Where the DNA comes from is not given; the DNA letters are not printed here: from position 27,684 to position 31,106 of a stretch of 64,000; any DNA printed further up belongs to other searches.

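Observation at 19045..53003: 34-kb one-strand SusC/SusD array built around four giant CRTAC1-like (FG-GAP/VCBS + UnbV/ASPIC) lipoproteins, with no recognisable CAZyme and no regulator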

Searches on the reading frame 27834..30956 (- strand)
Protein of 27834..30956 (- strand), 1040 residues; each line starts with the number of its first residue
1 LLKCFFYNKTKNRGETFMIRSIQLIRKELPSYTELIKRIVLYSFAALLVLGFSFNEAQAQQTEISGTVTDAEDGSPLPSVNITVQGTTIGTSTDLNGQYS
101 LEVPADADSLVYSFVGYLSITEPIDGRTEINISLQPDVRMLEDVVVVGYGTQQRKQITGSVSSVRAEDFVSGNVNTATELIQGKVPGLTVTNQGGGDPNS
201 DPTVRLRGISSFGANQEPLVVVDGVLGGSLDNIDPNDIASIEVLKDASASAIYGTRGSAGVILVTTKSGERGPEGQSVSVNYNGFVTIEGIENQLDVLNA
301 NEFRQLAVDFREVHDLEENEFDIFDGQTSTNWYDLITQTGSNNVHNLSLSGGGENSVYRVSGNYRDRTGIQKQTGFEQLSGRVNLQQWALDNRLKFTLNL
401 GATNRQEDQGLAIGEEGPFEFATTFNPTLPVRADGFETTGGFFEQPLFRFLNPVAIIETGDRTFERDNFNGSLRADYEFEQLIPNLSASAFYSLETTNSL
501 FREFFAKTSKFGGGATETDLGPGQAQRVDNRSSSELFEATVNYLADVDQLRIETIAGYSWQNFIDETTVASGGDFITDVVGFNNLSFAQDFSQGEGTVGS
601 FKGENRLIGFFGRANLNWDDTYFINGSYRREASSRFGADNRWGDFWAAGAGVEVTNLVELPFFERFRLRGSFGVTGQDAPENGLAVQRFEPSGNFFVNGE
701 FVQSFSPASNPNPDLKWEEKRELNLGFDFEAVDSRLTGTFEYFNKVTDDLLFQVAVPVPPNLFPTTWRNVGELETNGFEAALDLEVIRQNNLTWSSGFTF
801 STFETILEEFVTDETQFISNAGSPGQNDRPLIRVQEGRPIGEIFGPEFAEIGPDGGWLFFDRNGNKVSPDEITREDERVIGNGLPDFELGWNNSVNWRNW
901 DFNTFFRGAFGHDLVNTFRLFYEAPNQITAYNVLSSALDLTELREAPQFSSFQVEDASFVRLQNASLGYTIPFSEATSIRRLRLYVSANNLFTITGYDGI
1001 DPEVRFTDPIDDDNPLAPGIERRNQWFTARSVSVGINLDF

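Call 3: search_protein_families(library=pfam, proteins=[window:27834-30956:-], max_evalue=0.01)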
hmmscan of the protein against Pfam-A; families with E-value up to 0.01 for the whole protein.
window:27834-30956:- (1040 aa): 5 families
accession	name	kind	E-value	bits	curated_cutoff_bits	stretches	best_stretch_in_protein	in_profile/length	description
PF13715.12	CarbopepD_reg_2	-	2.1e-19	69.8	32.2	1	64-146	1-88/88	CarboxypepD_reg-like domain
PF00593.30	TonB_dep_Rec_b-barrel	-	5.4e-19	69.8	27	1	442-991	38-436/436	TonB dependent receptor-like, beta-barrel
PF07715.20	Plug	-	4.3e-18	66.2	23.9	1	155-261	3-107/107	TonB-dependent Receptor Plug Domain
PF13620.12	CarboxypepD_reg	-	1.1e-11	45.3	32.3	1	64-132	2-79/82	Carboxypeptidase regulatory-like domain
PF23591.1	CILP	-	0.0011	19.4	27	1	61-116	4-58/90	Cartilage intermediate layer protein 1-like domain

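Call 7: search_protein_families(library=ncbifam, proteins=[window:27834-30956:-], max_evalue=0.001)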
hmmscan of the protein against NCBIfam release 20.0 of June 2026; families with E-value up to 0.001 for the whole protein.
window:27834-30956:- (1040 aa): 4 families
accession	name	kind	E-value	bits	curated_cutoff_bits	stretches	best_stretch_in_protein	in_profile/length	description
TIGR04056.1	OMP_RagA_SusC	subfamily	1.5e-208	695.4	368.25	1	63-1040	2-981/981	SusC/RagA family TonB-linked outer membrane protein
TIGR04057.1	SusC_RagA_signa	signature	1e-15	57.2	46.2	1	237-267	1-31/31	SusC/RagA subfamily TonB-dependent outer membrane receptor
NF010010.0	PRK13483.1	equivalog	2.4e-05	22.5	927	0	712-801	452-548/660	ligand-gated channel protein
NF012196.1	Ig_like_ice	domain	0.00025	20.9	50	0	55-105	43-95/108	Ig-like domain-containing protein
